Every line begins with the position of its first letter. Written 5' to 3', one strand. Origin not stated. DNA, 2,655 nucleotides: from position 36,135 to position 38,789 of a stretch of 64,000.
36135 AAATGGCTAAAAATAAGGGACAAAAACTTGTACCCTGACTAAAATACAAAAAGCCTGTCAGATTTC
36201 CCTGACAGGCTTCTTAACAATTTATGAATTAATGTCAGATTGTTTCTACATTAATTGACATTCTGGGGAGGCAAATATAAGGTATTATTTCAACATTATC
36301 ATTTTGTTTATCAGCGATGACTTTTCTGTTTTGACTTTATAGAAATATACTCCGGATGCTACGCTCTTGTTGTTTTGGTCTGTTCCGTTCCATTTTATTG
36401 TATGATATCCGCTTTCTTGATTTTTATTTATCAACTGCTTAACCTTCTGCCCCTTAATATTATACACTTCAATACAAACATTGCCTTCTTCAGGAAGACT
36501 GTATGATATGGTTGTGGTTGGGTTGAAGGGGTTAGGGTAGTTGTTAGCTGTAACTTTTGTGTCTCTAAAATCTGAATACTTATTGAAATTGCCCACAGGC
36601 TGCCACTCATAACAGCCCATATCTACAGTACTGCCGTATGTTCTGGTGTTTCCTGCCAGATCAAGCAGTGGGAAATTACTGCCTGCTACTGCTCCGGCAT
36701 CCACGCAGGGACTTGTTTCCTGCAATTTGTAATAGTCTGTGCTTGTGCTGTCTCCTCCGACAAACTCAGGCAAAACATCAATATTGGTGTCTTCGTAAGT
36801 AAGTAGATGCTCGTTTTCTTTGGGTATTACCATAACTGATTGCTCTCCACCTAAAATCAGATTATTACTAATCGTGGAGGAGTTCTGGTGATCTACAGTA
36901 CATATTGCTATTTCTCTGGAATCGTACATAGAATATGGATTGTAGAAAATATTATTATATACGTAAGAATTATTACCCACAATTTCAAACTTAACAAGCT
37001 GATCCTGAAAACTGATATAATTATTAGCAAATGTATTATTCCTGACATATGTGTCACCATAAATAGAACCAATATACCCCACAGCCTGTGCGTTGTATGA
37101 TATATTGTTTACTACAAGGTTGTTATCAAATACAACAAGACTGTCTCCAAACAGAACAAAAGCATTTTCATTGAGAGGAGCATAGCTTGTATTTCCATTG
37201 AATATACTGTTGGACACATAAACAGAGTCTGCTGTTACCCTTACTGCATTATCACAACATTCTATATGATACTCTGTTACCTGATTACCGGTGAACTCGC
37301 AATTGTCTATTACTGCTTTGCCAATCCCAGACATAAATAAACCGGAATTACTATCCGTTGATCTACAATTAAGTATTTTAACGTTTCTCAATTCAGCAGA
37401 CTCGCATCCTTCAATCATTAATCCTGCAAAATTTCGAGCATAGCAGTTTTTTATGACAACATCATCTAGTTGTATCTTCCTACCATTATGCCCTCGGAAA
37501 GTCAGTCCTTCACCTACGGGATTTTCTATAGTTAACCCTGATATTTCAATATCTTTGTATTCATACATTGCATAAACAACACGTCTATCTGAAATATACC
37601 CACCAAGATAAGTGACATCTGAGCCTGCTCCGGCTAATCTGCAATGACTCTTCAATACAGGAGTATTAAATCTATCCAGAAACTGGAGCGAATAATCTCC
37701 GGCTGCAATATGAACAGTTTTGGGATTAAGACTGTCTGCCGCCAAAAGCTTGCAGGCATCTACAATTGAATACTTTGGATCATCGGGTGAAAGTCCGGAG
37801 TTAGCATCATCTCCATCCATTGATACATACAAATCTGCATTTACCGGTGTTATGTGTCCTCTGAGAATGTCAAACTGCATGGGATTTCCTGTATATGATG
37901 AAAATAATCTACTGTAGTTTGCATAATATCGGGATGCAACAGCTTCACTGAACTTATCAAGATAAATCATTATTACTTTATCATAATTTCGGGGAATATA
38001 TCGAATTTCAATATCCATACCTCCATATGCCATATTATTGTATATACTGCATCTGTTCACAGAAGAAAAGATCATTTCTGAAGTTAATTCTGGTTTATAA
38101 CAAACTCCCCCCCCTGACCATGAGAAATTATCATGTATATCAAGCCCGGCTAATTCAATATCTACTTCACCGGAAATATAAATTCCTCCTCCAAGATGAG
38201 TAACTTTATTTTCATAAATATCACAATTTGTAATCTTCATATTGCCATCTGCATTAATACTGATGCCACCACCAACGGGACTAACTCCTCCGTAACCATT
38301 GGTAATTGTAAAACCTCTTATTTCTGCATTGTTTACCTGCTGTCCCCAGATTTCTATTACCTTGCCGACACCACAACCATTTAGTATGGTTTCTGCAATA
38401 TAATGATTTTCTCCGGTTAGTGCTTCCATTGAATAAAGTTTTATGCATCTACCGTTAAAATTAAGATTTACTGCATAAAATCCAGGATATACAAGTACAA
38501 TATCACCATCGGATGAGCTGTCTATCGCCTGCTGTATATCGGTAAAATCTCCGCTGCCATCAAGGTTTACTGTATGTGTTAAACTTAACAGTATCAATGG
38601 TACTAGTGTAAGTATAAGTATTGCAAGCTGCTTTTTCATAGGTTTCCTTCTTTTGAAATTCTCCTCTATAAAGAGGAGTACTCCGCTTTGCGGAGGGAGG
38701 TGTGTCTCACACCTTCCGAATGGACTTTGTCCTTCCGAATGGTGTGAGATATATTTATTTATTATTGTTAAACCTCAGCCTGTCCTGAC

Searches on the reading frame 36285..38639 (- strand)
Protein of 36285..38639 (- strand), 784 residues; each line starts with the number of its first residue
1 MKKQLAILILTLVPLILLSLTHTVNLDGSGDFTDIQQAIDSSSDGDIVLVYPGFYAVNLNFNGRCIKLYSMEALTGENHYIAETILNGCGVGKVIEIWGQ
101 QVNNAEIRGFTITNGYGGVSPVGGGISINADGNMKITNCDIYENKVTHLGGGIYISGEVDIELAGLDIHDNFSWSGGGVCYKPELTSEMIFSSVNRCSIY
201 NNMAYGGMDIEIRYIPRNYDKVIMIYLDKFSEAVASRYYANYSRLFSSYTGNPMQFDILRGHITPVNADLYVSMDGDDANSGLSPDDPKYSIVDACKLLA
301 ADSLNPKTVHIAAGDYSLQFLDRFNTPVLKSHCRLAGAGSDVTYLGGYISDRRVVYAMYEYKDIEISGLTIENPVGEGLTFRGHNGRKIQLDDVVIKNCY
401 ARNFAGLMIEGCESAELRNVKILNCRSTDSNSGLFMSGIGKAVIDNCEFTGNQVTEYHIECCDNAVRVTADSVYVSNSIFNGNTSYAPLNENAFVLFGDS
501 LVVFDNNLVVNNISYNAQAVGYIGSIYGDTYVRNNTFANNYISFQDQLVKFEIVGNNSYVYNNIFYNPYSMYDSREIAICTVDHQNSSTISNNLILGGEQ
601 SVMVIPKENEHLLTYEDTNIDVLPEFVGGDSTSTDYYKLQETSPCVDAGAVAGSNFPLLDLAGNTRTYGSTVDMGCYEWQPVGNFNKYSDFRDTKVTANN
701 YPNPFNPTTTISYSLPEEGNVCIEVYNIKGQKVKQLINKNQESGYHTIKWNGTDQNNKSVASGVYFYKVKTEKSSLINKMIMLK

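Call 86: search_protein_families(library=pfam, proteins=[window:36285-38639:-], max_evalue=0.001)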
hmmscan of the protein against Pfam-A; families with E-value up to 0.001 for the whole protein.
window:36285-38639:- (784 aa): 3 families
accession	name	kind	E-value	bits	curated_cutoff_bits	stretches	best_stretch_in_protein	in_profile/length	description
PF13860.13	FlgD_ig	-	7.4e-10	39.1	27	1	719-774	23-78/79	FlgD Ig-like domain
PF18962.6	Por_Secre_tail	-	3.4e-09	37.3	27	1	701-781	2-74/75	Secretion system C-terminal sorting domain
PF13585.12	CHU_C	-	1.2e-05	25.8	27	1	718-773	26-74/86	CHU_C Type IX secretion signal domain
